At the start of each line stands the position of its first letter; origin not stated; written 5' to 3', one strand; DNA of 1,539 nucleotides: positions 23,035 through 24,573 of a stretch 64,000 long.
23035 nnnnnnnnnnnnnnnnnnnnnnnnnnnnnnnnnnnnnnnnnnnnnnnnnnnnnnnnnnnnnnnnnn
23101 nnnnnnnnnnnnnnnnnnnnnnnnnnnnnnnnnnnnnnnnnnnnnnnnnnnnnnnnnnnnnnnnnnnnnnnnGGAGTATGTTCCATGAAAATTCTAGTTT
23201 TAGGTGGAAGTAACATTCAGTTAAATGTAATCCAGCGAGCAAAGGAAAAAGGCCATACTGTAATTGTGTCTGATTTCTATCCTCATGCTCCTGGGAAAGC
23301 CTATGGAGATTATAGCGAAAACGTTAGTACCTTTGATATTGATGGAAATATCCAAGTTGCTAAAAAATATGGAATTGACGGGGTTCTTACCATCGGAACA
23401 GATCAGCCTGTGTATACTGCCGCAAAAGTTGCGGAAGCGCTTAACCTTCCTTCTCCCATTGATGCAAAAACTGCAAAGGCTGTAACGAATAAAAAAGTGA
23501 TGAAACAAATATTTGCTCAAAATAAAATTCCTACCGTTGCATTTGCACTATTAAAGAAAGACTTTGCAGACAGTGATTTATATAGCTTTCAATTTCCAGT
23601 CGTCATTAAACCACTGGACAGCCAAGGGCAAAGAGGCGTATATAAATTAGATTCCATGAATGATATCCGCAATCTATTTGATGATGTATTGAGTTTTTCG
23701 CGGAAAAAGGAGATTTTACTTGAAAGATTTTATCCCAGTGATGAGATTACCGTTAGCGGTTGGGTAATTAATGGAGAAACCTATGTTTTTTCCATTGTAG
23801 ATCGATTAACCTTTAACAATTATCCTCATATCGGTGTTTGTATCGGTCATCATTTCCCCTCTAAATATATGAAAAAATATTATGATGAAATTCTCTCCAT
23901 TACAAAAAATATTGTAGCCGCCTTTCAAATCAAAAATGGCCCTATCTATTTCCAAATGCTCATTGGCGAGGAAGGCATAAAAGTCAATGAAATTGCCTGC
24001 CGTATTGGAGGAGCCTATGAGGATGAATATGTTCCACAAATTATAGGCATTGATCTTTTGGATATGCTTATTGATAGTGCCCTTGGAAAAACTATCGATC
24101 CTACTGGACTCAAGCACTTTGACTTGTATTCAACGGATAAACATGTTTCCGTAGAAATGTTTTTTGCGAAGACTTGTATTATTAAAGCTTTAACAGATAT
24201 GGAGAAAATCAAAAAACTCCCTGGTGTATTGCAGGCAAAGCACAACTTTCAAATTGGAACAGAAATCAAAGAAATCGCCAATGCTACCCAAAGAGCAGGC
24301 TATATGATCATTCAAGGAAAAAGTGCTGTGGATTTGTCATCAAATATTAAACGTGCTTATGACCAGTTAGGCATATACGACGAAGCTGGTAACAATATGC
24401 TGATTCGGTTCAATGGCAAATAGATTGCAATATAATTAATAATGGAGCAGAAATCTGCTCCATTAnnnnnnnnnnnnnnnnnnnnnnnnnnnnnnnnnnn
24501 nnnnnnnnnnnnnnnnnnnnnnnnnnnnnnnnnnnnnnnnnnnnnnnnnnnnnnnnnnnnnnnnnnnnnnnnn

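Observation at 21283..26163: Four-gene aminosugar surface-modification cluster: WecE-like transaminase + GT2 + ATP-grasp ligase + PMT/ArnT-type GT-C transferase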

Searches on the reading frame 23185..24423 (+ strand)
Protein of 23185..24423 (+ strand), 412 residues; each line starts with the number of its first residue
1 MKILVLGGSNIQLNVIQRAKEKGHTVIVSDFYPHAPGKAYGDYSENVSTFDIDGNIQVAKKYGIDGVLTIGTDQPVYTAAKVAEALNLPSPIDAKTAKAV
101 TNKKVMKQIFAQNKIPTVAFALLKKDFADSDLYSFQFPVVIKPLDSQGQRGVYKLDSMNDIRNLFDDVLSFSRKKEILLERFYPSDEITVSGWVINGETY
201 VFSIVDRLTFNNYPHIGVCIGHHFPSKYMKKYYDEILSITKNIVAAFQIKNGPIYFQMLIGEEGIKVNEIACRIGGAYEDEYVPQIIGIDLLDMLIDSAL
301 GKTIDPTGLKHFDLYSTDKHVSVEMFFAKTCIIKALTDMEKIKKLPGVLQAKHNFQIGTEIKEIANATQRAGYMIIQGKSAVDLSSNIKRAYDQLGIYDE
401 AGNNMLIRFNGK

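Call 3: search_protein_families(library=pfam, proteins=[window:23185-24423:+])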
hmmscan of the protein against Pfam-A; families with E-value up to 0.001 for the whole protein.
window:23185-24423:+ (412 aa): 6 families
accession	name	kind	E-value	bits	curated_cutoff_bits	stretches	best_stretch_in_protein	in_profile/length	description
PF18603.7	LAL_C2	-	1.8e-11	44.6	29.4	1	326-397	3-75/78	L-amino acid ligase C-terminal domain 2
PF13535.11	ATP-grasp_4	-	9e-11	42.1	27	1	136-277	2-156/160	ATP-grasp domain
PF01071.24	GARS_A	-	2.6e-05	24.6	27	1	101-275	1-190/194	Phosphoribosylglycinamide synthetase, ATP-grasp (A) domain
PF18130.6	ATPgrasp_N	-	0.00013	22.9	27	1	57-90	49-81/81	ATP-grasp N-terminal domain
PF07478.18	Dala_Dala_lig_C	-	0.00023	21.2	24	1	115-207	7-103/204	D-ala D-ala ligase C-terminus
PF14305.11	ATPgrasp_TupA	-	0.00055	20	25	1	101-185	19-105/241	TupA-like ATPgrasp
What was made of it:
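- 23185..24423 (+): ATP-grasp carboxylate-amine ligase of the L-amino-acid-ligase type (412 aa). ATP-grasp_4 plus LAL_C2 (call 3).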

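Call 7: search_protein_families(library=ncbifam, proteins=[window:23185-24423:+], max_evalue=0.001)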
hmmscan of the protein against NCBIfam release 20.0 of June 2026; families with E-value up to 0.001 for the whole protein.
window:23185-24423:+ (412 aa): 23 families
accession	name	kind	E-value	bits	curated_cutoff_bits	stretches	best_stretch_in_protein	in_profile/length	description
NF005543.0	PRK07206.1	subfamily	3.5e-25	88.5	302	1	41-384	48-397/416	hypothetical protein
NF002563.0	PRK02186.1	subfamily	3.5e-21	75.2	625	1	58-306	65-309/890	argininosuccinate lyase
NF041595.1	dap_A_syn_DdaF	equivalog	7.8e-15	54.5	840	1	54-388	68-406/424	dapdiamide A synthase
NF053643.1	Ddl_archaea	equivalog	1.6e-14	53.6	500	1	1-276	1-274/367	putative pseudomurein biosynthesis ATP-grasp protein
TIGR01205.1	D_ala_D_alaTIGR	subfamily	2.6e-10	39.8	245.65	1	99-213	103-224/318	D-alanine--D-alanine ligase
TIGR01161.1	purK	equivalog_domain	4.5e-10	39.4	318.4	1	3-274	2-266/362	5-(carboxyamino)imidazole ribonucleotide synthase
NF002527.0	PRK01966.1-3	equivalog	2.7e-09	36.7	310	1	96-205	112-223/332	D-alanine--D-alanine ligase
NF004679.0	PRK06019.1-5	equivalog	1.2e-08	34.2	326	1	1-274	3-268/376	5-(carboxyamino)imidazole ribonucleotide synthase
NF009405.0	PRK12767.1-4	equivalog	1.5e-08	34.1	390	1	98-307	108-296/320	carbamoyl phosphate synthase-like protein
NF002378.0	PRK01372.1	subfamily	3.4e-08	32.5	243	1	100-213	97-208/305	D-alanine--D-alanine ligase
NF009402.0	PRK12767.1-1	equivalog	6.1e-08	31.8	218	1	2-296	4-295/329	carbamoyl phosphate synthase-like protein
NF006766.0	PRK09288.1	equivalog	1.1e-07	31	339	1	2-186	14-201/396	formate-dependent phosphoribosylglycinamide formyltransferase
TIGR01369.1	CPSaseII_lrg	equivalog_domain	3.2e-07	28.4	1027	1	100-324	667-883/1052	carbamoyl-phosphate synthase (glutamine-hydrolyzing) large subunit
TIGR00877.1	purD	equivalog_domain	4.7e-07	29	288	1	1-295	1-312/425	phosphoribosylamine--glycine ligase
TIGR03909.1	pyrrolys_PylC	equivalog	5.9e-07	28.5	248.3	1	3-295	2-273/374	3-methylornithine--L-lysine ligase PylC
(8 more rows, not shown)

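Call 10: find_homologous_proteins(query=window:23185-24423:+)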
Query window:23185-24423:+ (412 aa): 1517 proteins with E <= 0.001 among 5741 candidates; the best 120 are listed.
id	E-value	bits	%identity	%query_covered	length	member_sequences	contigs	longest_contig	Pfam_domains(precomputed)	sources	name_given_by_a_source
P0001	8.5e-270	912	99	100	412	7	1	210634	PF13535.12,PF18603.8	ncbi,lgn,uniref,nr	ncbi:ATP-grasp domain-containing protein [Geosporobacter ferrireducens]|uniref:ATP-grasp domain-cont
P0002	6.5e-189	646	68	100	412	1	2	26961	PF13535.12,PF02222.28,PF01071.25,PF18603.8,PF07478.19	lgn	-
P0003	3.9e-188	643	68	100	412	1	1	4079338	PF13535.12,PF02222.28,PF01071.25,PF18603.8,PF07478.19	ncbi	ncbi:ATP-grasp domain-containing protein [Clostridiaceae bacterium 35-E11]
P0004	7.8e-184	629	66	99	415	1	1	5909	PF13535.12,PF02222.28,PF01071.25,PF18603.8,PF07478.19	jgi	jgi:phosphoribosylamine-glycine ligase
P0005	3.9e-182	624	67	100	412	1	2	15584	PF13535.12,PF01071.25,PF18603.8,PF07478.19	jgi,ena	-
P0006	1.7e-181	621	66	100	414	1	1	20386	PF13535.12,PF02222.28,PF01071.25,PF18603.8,PF07478.19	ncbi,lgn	ncbi:MAG: ATP-grasp domain-containing protein [Bacillota bacterium]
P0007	2.4e-178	611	65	99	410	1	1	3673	PF13535.12,PF02222.28,PF01071.25,PF18603.8,PF07478.19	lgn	-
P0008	4.2e-174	597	63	99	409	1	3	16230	PF13535.12,PF01071.25,PF18603.8,PF07478.19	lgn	-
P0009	4.2e-167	574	63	99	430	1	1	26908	PF13535.12,PF01071.25,PF18603.8,PF07478.19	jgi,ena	-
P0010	5.6e-167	574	62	99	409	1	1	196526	PF13535.12,PF02222.28,PF01071.25,PF18603.8,PF07478.19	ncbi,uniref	ncbi:ATP-grasp domain-containing protein [Clostridium sp.]|uniref:ATP-grasp domain-containing protei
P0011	5.6e-167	574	62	100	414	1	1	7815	PF13535.12,PF02222.28,PF18603.8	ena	-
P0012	2.8e-166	571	61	99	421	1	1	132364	PF13535.12,PF01071.25,PF18603.8,PF07478.19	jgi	jgi:biotin carboxylase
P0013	2.9e-166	571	62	99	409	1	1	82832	PF13535.12,PF18603.8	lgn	-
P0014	6.2e-166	570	60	99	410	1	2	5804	PF13535.12,PF02222.28,PF18603.8,PF07478.19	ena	-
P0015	6.5e-166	570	62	99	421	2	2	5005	PF13535.12,PF01071.25,PF18603.8,PF07478.19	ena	-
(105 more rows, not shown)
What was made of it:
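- Tried and rejected: I first treated the flanking LysR, YedE and rhodanese genes as unrelated (note after call 10).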

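Call 13: find_related_loci(query=A1, collection=genome_contigs, flank=10000)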
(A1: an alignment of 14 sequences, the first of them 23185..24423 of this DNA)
Query A1 (412 aa) in genome_contigs; peptide patterns used: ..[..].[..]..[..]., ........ (x = any residue, [..] = any of these).
599 stretches matched a pattern (row limit reached: there are more); 273 encode a relative of the query (tblastn E <= 1e-3); the best 80 are kept; 80 distinct loci.
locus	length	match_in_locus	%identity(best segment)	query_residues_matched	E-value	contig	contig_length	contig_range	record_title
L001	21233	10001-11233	60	1-411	2e-173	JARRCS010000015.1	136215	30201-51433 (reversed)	MAG: Halanaerobiales bacterium isolate DJKA113_NP-J24_bin.46 scaffold_98, whole genome shotgun sequence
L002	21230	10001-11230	59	1-410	1e-171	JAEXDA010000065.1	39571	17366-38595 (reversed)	MAG: Bacillota bacterium isolate OH_HBB_134 k127_35567, whole genome shotgun sequence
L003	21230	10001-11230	59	1-410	2e-167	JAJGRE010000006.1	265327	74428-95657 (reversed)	Calditrichales bacterium MX18-03 contig6_265327bp, whole genome shotgun sequence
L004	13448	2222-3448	60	1-409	2e-164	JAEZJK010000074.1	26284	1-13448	MAG: Bacillota bacterium isolate OH_CDB_235 k127_1064188, whole genome shotgun sequence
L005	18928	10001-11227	60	1-409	1e-163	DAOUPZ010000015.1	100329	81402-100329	MAG TPA_asm: Clostridia bacterium isolate CSMAG_113 CSMAG_113_k141_39013_length_100329_cov_21.9954, whole genome shotgun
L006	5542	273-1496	58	1-408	3e-162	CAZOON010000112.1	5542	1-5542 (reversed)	MAG TPA_asm: uncultured Halanaerobiales bacterium isolate binchicken_co218_145 genome assembly, contig: NODE_19078_lengt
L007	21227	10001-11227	57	1-409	2e-158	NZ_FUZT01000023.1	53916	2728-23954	Maledivibacter halophilus strain M1, whole genome shotgun sequence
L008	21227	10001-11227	56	1-409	5e-158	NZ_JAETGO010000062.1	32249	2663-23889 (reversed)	Sporosalibacterium faouarense strain SOL3f37 617, whole genome shotgun sequence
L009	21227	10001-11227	56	1-409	6e-157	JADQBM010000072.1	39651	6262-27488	MAG: Clostridia bacterium isolate Soudan_22 NODE_407_length_39651_cov_8.750278, whole genome shotgun sequence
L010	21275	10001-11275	55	1-410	6e-155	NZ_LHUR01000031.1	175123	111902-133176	Clostridium homopropionicum DSM 5847 CLHOM_contig000043, whole genome shotgun sequence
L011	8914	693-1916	55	1-408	6e-153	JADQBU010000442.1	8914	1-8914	MAG: Halanaerobiales bacterium isolate Soudan_4 NODE_2130_length_8914_cov_5.254656, whole genome shotgun sequence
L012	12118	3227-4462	54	1-412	9e-150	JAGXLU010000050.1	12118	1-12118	MAG: Halanaerobiales bacterium isolate GSL_CB2_7 NODE_662_length_12118_cov_17.6579, whole genome shotgun sequence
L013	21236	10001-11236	52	1-412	1e-145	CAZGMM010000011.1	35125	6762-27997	MAG TPA_asm: uncultured Halanaerobiales bacterium isolate binchicken_co77_74 genome assembly, contig: NODE_1444_length_3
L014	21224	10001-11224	52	1-408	1e-145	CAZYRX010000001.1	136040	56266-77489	MAG TPA_asm: uncultured Halanaerobium sp. isolate binchicken_co77_25 genome assembly, contig: NODE_90_length_136040_cov_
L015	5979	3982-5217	52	1-412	7e-146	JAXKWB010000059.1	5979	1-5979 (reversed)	MAG: Halanaerobiales bacterium isolate DSCult_MAG_3 c_000000000160, whole genome shotgun sequence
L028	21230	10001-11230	46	1-410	5e-123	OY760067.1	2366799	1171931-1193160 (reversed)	MAG: Anaerolineales bacterium isolate e1712b75-d4f6-4c5e-bc49-bbfdc0d5b476 genome assembly, chromosome: 2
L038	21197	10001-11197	45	7-406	6e-112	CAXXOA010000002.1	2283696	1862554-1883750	MAG: Oceanispirochaeta sp. isolate e4e86e68-3d71-4051-a5c4-061fe725b7fb genome assembly, contig: contig_2, whole genome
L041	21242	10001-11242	43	2-409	2e-109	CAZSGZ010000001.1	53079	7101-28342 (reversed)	MAG TPA_asm: uncultured Spirochaetales bacterium isolate SRP332253_co1_171 genome assembly, contig: NODE_672_length_5307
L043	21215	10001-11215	45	1-406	2e-108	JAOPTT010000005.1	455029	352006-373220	MAG: Spirochaetaceae bacterium isolate tPB_Spir1 H3element_contig_245, whole genome shotgun sequence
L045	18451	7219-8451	41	1-406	4e-106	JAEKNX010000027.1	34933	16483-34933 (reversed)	MAG: Spirochaetales bacterium isolate bin_125 NODE_991_length_34933_cov_47.431031, whole genome shotgun sequence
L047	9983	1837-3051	46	1-406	3e-120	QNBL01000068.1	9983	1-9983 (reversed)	MAG: Spirochaetes bacterium isolate B11_G9 B11_Guay9_scaffold_08459, whole genome shotgun sequence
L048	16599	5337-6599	38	3-409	3e-91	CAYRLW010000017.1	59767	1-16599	MAG TPA_asm: uncultured Treponema sp. isolate binchicken_co135_125 genome assembly, contig: NODE_1137_length_59767_cov_1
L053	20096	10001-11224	45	1-409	2e-119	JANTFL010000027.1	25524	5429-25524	MAG: Sediminispirochaeta sp. isolate bin10011 c_000000001478, whole genome shotgun sequence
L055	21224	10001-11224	32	2-409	1e-54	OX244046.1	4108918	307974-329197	Clostridioides difficile genome assembly, chromosome: 1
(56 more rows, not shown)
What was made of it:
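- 23185..24423 (+): Orthologues are 38-68% identical across about 50 species (calls 10, 13).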

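Call 24: search_solved_structures(query=A1, max_evalue=0.001)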
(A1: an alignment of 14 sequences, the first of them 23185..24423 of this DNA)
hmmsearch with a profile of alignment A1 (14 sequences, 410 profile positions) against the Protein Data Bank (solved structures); distinct sequences matched with E-value up to 0.001: 26.
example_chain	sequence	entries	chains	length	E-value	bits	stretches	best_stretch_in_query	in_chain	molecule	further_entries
4dim_A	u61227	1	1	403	1.9e-28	102.6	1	2-398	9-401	Phosphoribosylglycinamide synthetase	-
3vot_A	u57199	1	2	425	1e-15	60.7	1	62-397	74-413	L-amino acid ligase, BL00235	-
4wd3_A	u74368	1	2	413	7.4e-13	51.3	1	95-368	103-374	L-amino acid ligase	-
2ip4_A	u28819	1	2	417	1.5e-07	33.8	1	97-301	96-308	Phosphoribosylamine--glycine ligase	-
3ax6_A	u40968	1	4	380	3.9e-07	32.4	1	2-273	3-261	Phosphoribosylaminoimidazole carboxylase, ATPase subunit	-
2yw2_A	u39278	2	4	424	5.5e-07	31.9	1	47-315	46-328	Phosphoribosylamine--glycine ligase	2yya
3wo1_A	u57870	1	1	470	6.6e-07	31.7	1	52-305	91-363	Alanine-anticapsin ligase BacD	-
2xcl_A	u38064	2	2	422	1.2e-06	30.9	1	101-306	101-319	PHOSPHORIBOSYLAMINE--GLYCINE LIGASE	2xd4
3r23_A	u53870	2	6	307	2.2e-06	29.9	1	100-193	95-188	D-alanine--D-alanine ligase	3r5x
5d8d_A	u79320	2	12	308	2.4e-06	29.8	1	98-191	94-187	D-alanine--D-alanine ligase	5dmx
2yrw_A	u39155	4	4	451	4.2e-06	29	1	27-306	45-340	Phosphoribosylglycinamide synthetase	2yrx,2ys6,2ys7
5dot_A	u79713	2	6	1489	1.7e-05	27.1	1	107-312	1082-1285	Carbamoyl-phosphate synthase [ammonia], mitochondrial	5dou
6uel_A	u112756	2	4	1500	1.7e-05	27.1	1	107-312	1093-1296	Carbamoyl-phosphate synthase [ammonia], mitochondrial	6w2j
4dlk_A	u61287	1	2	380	2e-05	26.8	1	5-258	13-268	Phosphoribosylaminoimidazole carboxylase, ATPase subunit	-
3v4s_A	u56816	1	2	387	2.2e-05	26.7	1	5-258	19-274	Phosphoribosylaminoimidazole carboxylase, ATPase subunit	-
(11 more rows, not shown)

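Call 40: predict_structure(alignment_id=A1)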
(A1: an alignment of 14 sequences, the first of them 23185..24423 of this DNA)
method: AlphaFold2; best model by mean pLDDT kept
length: 412 residues; sequences in the alignment: 14
mean_pLDDT: 92.0   pTM: 0.90
mean pLDDT of the five models: 92.0, 91.3, 91.1, 90.2, 89.8
residues with pLDDT >= 90: 325; 70-90: 74; 50-70: 11; < 50: 2
segments of 3 or more residues with pLDDT < 50: none
pLDDT, mean of each block of 10 residues (from residue 1): 94 93 97 93 96 97 96 87 97 93 94 96 92 90 79 91 92 91 94 95 92 74 94 97 97 95 94 87 88 94 90 91 94 96 96 92 79 94 96 96 88 39
secondary structure, 60 per line:
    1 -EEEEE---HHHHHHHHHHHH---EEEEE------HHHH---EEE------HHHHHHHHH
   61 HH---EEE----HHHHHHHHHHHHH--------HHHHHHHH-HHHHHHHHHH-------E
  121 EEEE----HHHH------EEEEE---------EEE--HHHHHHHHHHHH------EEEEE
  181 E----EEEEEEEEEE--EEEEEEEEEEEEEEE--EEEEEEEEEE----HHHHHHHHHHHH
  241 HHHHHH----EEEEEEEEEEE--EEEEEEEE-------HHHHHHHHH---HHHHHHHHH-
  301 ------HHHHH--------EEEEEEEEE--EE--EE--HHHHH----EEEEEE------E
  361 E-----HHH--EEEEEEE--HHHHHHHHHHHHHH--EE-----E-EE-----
elements in order: E2-6 H10-21 E25-29 H36-39 E43-45 H52-62 E66-68 H73-85 H94-101 H103-112 E120-124 H129-132 E139-143 E153-155 H158-169 E176-181 E186-195 E198-212 E215-224 H229-246 E251-261 E264-271 H279-287 H291-299 H307-311 E320-328 H339-343 E348-353 E372-378 H381-394

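Call 44: fold_search(model_id=the predicted structure, library=pdb)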
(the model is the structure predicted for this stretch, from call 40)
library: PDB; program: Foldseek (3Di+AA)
matches with E <= 10: 1934; with E <= 0.001: 590
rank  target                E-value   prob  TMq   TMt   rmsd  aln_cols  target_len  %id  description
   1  4dim                  4.4e-32  1.00  0.76  0.80   4.9       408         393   18  Crystal structure of phosphoribosylglycinamide synthetase from Anaerococcus prevotii (released 2012-02-29)
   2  3vot_B                2.5e-29  1.00  0.81  0.84   3.3       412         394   19  Crystal structure of L-amino acid ligase from Bacillus licheniformis (released 2012-11-07)
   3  3vot_A                2.8e-27  1.00  0.80  0.81   3.7       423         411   19  Crystal structure of L-amino acid ligase from Bacillus licheniformis (released 2012-11-07)
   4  4wd3_A                1.8e-26  1.00  0.70  0.74   5.0       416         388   18  Crystal structure of an L-amino acid ligase RizA (released 2015-09-09)
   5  3ax6_C                1.0e-25  1.00  0.70  0.80   4.4       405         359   20  Crystal structure of N5-carboxyaminoimidazole ribonucleotide synthetase from Thermotoga maritima (released 2012-04-25)
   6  3ax6_A                1.3e-25  1.00  0.71  0.80   4.3       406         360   20  Crystal structure of N5-carboxyaminoimidazole ribonucleotide synthetase from Thermotoga maritima (released 2012-04-25)
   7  3ax6_D                2.0e-25  1.00  0.70  0.80   4.4       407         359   20  Crystal structure of N5-carboxyaminoimidazole ribonucleotide synthetase from Thermotoga maritima (released 2012-04-25)
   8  3wo1                  4.2e-25  1.00  0.73  0.66   5.3       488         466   16  Crystal structure of Trp332Ala mutant YwfE, an L-amino acid ligase, with bound ADP-Mg-Ala (released 2014-05-14)
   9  3v4s_B                1.1e-24  1.00  0.71  0.76   4.3       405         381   17  Crystal Structure of ADP-ATP complex of purK: N5-carboxyaminoimidazole ribonucleotide synthetase (released 2013-02-13)
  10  3vmm                  1.1e-24  1.00  0.70  0.62   5.5       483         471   16  Crystal structure of BacD, an L-amino acid dipeptide ligase from Bacillus subtilis (released 2012-04-11)
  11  3wnz                  1.3e-24  1.00  0.73  0.65   5.4       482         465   14  Crystal structure of Bacillus subtilis YwfE, an L-amino acid ligase, with bound ADP-Mg-Pi (released 2014-05-14)
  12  1kjq_A                2.0e-24  1.00  0.74  0.78   4.1       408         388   15  Crystal structure of glycinamide ribonucleotide transformylase in complex with Mg-ADP (released 2002-06-28)
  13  1eyz_A                2.4e-24  1.00  0.75  0.79   3.9       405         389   14  STRUCTURE OF ESCHERICHIA COLI PURT-ENCODED GLYCINAMIDE RIBONUCLEOTIDE TRANSFORMYLASE COMPLEXED WITH MG AND AMPPNP (released 2000-08-02)
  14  9yx2_A                2.6e-24  1.00  0.73  0.53   4.8       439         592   18  Structure of the long chain acyl-CoA carboxylase complex from Mycobacterium smegmatis with ATP, bicarbonate, and propi (released 2025-11-26)
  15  4dlk_A                3.7e-24  1.00  0.71  0.76   4.5       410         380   17  Crystal Structure of ATP-Ca++ complex of purK: N5-carboxyaminoimidazole ribonucleotide synthetase (released 2013-02-06)
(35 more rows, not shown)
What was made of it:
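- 23185..24423 (+): Foldseek top hits are 4dim, the L-amino-acid ligase 3vot (TM 0.81), RizA and BacD (calls 40, 44).
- On L-amino-acid-ligase-type ATP-grasp enzymes: Foldseek gives TM 0.81 to 3vot, followed by RizA and BacD (call 44).
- The ATP-grasp is of the L-amino-acid-ligase type by Pfam and by fold (calls 3, 44).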

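Call 53: search_protein_families(library=pfam, proteins=[L038:8606-9265:+, L043:7476-8525:+, L043:6480-7382:+, L053:7709-8380:+, L045:3988-5508:+, L041:7932-9182:+, L028:11275-11748:+, L028:11916-12620:+, L028:12645-13682:+, L028:13748-15433:+], max_evalue=0.00001)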
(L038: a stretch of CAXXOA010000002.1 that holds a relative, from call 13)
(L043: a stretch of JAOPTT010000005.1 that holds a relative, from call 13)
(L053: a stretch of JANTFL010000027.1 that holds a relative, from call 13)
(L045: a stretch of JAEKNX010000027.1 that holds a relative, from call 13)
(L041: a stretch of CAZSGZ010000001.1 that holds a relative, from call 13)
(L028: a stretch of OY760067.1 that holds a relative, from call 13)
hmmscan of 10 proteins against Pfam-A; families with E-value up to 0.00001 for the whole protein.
L038:8606-9265:+ (219 aa): 0 families

L043:7476-8525:+ (349 aa): 1 family
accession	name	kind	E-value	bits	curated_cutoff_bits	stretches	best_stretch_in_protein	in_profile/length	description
PF00478.31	IMPDH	-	5.2e-75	253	25.6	1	11-341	2-336/345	IMP dehydrogenase / GMP reductase domain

L043:6480-7382:+ (300 aa): 1 family
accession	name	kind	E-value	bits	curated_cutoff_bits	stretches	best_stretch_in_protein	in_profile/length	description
PF12840.13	HTH_20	-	8e-07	29.4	27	1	21-64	4-48/51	Helix-turn-helix domain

L053:7709-8380:+ (223 aa): 1 family
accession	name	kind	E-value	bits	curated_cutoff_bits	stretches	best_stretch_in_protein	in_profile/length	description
PF13367.11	PrsW-protease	-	3.4e-36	125.1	23.5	1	32-199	1-193/196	PrsW family intramembrane metalloprotease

L045:3988-5508:+ (506 aa): 2 families
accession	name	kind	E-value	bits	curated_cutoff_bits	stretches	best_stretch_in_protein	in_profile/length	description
PF03961.19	FapA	-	1.8e-54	185.7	31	1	245-497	2-269/272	Flagellar Assembly Protein A beta solenoid domain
PF20250.3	FapA_N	-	2.8e-31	108.7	27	1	67-237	3-177/178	Flagellar Assembly Protein A N-terminal region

L041:7932-9182:+ (416 aa): 2 families
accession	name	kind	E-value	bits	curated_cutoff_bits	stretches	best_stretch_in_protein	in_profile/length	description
PF01136.24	Peptidase_U32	-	3.7e-85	285.3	22.4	1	90-321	2-231/233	Peptidase family U32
PF16325.11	Peptidase_U32_C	-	1e-11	45.2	28.2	1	333-413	1-83/83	Peptidase family U32 C-terminal domain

L028:11275-11748:+ (157 aa): 0 families

L028:11916-12620:+ (234 aa): 2 families
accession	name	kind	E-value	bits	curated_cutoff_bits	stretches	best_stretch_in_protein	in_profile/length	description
PF04263.21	TPK_catalytic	-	2.2e-26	92.4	30.7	1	42-150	3-112/113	Thiamin pyrophosphokinase, catalytic domain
PF04265.19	TPK_B1_binding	-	2.5e-14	53.1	22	1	169-227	7-67/67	Thiamin pyrophosphokinase, vitamin B1 binding domain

L028:12645-13682:+ (345 aa): 4 families
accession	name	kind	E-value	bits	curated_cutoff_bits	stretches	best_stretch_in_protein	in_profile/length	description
PF13343.11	SBP_bac_6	-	1.8e-23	83.7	24.6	1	75-308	1-226/245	Bacterial extracellular solute-binding protein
PF13416.11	SBP_bac_8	-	1.3e-17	64.9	27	1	42-313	2-274/279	Bacterial extracellular solute-binding protein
PF01547.30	SBP_bac_1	-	4.7e-11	43.7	26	1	39-288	10-306/307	Bacterial extracellular solute-binding protein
PF13531.11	SBP_bac_11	-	1.6e-07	31.8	25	1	29-288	2-218/227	Bacterial extracellular solute-binding protein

L028:13748-15433:+ (561 aa): 1 family
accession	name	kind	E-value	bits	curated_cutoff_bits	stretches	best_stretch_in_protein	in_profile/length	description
PF00528.27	BPD_transp_1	-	4.2e-11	43.3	26.4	1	80-267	5-171/184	Binding-protein-dependent transport system inner membrane component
